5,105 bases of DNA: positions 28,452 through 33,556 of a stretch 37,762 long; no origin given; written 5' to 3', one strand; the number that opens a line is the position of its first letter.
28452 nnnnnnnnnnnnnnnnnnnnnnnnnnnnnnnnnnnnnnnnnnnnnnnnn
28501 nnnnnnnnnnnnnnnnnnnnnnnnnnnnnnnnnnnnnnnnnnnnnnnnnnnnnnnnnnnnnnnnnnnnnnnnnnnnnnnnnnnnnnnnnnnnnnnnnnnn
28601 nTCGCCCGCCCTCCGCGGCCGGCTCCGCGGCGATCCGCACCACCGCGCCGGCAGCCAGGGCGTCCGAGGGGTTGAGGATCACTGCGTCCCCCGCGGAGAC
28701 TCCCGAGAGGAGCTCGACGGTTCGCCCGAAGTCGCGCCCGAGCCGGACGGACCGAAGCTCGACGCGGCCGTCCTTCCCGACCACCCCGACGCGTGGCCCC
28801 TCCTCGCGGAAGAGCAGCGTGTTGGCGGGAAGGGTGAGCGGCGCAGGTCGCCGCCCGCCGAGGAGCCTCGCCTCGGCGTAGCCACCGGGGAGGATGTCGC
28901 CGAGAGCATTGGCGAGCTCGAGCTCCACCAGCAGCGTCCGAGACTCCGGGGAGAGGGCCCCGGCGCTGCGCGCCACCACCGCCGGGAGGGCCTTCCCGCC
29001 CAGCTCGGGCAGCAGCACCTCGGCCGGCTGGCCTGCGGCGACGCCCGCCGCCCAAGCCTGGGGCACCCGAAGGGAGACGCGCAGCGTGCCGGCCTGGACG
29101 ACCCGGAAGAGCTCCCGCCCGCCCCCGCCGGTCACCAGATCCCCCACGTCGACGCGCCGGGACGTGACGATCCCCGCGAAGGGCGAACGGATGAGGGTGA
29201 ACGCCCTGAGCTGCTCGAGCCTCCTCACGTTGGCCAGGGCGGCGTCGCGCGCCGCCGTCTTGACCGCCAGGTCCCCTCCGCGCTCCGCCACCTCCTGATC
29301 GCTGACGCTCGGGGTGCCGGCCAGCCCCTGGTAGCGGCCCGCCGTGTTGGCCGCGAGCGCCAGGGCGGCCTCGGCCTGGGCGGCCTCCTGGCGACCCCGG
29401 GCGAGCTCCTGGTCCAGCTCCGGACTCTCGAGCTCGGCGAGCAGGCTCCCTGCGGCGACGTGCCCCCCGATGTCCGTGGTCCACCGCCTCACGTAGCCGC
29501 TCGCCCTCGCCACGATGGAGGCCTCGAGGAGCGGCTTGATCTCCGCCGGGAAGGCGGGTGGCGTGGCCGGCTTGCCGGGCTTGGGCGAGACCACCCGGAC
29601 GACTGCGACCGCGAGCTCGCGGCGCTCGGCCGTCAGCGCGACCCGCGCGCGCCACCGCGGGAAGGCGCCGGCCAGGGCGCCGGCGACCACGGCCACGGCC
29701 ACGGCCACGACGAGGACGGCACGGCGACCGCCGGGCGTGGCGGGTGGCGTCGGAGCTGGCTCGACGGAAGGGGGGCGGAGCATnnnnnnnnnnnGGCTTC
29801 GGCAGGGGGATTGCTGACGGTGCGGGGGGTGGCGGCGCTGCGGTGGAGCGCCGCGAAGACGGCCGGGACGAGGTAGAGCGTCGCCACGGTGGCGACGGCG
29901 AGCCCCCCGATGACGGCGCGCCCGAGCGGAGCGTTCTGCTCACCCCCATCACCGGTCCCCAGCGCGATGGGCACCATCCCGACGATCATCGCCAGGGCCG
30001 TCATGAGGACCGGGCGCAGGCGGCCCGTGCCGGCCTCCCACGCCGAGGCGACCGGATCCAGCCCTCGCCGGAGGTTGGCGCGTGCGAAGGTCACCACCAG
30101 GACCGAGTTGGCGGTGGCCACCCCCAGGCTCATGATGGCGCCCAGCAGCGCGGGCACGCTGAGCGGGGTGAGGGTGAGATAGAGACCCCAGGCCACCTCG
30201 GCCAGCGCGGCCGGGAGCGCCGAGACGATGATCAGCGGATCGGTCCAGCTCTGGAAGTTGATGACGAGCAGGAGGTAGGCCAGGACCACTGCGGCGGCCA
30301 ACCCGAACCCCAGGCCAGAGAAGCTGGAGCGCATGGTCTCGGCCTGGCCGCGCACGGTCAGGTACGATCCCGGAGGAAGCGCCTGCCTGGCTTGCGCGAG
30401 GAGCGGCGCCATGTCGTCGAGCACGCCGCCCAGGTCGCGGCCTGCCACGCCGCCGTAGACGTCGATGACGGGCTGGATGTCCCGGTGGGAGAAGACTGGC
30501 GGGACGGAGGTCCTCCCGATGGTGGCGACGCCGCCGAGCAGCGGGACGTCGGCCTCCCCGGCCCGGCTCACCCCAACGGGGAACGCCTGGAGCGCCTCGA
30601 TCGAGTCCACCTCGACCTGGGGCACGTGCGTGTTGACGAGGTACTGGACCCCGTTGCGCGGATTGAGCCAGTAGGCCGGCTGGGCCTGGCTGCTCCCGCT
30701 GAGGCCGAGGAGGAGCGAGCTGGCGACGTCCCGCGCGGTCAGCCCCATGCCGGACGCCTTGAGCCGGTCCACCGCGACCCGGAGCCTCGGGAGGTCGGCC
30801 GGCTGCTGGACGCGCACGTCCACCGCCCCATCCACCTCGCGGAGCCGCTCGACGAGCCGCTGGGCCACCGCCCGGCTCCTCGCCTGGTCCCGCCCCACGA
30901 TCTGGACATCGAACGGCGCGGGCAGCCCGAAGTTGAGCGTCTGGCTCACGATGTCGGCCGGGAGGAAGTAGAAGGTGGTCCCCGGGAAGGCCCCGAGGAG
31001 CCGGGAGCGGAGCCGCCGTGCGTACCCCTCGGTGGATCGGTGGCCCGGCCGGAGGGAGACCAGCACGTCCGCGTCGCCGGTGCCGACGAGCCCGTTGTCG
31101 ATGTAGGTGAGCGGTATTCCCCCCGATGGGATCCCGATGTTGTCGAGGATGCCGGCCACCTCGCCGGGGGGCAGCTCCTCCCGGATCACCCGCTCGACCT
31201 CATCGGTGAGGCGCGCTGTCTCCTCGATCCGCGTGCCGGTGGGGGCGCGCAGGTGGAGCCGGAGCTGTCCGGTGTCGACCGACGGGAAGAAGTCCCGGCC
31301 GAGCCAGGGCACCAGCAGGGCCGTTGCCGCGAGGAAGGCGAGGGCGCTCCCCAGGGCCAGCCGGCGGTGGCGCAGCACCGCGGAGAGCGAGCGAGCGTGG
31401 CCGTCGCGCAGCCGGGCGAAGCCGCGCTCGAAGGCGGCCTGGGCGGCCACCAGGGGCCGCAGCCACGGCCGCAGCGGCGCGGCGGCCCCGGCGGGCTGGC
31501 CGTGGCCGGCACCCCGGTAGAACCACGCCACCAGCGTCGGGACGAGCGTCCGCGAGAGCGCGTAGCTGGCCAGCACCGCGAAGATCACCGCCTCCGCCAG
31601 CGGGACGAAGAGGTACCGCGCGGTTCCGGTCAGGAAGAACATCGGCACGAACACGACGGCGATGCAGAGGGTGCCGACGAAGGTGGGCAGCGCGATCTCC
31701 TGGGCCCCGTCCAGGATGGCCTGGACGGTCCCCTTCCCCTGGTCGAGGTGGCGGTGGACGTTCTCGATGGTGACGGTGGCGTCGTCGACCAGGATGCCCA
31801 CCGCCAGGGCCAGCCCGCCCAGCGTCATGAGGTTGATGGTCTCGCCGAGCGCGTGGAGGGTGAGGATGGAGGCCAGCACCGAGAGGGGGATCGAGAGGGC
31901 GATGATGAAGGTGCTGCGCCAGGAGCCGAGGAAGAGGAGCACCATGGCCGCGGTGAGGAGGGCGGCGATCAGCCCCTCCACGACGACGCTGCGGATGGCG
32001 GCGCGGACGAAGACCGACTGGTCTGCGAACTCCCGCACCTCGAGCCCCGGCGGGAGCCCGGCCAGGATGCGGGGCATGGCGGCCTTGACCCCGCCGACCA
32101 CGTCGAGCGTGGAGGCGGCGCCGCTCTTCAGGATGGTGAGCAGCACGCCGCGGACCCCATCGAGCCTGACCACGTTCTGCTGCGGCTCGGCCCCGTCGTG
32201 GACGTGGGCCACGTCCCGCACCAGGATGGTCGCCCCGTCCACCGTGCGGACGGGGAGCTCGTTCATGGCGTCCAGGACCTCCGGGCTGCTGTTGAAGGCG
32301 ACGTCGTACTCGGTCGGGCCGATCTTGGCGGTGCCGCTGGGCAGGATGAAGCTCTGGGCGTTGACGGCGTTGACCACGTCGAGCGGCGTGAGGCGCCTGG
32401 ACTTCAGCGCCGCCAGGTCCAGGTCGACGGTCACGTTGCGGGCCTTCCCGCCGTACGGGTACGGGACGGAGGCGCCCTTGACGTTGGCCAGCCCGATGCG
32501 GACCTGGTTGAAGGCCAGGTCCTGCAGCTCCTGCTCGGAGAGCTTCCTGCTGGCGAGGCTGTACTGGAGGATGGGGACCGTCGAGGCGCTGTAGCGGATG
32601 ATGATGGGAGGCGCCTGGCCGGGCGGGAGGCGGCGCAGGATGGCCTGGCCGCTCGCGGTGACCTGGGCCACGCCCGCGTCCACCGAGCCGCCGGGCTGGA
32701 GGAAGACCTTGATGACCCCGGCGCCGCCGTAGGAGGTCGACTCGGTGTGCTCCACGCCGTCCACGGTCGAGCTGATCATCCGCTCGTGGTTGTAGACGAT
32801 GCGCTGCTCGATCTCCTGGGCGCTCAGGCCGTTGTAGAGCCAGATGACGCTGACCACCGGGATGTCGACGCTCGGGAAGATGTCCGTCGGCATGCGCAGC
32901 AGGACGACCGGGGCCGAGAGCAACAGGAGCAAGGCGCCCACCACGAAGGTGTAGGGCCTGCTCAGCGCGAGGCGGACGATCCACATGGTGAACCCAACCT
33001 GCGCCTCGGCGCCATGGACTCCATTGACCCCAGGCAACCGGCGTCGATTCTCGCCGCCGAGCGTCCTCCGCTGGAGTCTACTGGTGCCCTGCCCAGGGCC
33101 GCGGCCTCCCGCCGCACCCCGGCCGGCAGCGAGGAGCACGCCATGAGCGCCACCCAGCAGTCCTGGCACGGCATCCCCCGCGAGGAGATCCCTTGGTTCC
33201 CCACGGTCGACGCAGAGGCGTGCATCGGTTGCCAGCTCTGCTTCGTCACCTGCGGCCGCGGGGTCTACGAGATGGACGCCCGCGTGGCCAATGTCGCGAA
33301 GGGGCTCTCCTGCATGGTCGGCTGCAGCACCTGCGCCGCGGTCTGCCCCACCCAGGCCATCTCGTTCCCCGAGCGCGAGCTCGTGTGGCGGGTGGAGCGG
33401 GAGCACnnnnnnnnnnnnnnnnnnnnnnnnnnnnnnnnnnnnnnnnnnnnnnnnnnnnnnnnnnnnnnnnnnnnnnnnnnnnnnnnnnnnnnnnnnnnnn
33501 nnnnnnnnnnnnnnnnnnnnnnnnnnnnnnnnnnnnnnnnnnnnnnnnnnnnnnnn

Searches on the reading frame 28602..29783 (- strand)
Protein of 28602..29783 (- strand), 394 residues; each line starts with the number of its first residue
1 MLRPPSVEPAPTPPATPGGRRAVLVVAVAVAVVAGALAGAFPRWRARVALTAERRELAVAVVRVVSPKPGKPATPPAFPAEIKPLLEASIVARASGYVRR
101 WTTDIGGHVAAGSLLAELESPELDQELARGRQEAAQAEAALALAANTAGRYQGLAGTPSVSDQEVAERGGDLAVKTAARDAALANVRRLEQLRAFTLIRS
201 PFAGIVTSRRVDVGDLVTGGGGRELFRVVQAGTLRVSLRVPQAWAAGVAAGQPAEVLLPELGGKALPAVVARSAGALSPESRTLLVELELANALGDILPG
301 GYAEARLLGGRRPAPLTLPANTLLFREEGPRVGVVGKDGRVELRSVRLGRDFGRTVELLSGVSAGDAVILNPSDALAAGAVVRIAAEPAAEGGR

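Call 33: search_protein_families(library=pfam, max_evalue=0.0001, proteins=[window:28602-29783:-])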
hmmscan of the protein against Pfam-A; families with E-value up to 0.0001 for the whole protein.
window:28602-29783:- (394 aa): 2 families
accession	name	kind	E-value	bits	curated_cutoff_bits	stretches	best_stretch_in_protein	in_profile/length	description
PF16576.10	HlyD_D23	-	5.1e-19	68.9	30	1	88-303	20-214/214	Barrel-sandwich domain of CusB or HlyD membrane-fusion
PF13437.12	HlyD_3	-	2e-12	48.2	22.2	1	198-300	2-106/106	HlyD family secretion protein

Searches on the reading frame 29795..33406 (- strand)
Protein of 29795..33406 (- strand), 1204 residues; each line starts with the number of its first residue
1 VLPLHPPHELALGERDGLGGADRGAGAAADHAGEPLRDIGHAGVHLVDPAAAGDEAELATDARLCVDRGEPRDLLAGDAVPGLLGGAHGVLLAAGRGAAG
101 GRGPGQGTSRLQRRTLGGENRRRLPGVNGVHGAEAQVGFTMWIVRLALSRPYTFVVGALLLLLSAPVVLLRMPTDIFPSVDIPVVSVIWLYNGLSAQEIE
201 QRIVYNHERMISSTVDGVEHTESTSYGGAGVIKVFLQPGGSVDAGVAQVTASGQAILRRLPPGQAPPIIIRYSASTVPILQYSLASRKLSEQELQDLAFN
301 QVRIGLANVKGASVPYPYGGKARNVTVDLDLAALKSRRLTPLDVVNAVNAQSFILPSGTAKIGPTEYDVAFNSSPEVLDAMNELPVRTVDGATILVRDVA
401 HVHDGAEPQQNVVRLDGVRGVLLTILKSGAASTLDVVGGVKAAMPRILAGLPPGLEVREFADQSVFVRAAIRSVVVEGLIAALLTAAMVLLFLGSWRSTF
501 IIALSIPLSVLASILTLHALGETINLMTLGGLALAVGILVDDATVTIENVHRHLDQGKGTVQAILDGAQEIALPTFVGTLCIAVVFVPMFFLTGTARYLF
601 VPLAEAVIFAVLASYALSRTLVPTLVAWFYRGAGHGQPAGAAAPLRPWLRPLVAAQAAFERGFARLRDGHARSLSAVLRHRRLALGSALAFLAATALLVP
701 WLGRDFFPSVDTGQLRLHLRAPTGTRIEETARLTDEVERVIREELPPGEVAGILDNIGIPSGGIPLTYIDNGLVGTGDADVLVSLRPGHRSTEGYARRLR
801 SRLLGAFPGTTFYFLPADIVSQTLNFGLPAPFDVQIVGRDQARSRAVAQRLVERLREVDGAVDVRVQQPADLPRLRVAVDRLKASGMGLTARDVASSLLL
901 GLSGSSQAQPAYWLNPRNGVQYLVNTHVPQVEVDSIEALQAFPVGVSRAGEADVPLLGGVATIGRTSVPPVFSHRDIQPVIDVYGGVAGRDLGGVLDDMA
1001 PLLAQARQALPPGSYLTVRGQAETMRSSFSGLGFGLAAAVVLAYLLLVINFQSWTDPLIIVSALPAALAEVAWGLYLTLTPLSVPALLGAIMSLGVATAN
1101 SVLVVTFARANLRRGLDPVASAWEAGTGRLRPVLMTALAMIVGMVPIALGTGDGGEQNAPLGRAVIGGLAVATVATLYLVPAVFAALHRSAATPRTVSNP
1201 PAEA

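Call 33: search_protein_families(library=pfam, max_evalue=0.0001, proteins=[window:29795-33406:-])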
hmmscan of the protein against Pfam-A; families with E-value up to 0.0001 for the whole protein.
window:29795-33406:- (1204 aa): 1 family
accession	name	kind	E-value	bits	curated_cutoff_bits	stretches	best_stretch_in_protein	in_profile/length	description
PF00873.25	ACR_tran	-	5.1e-192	640.7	28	1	143-1188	1-1021/1021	AcrB/AcrD/AcrF family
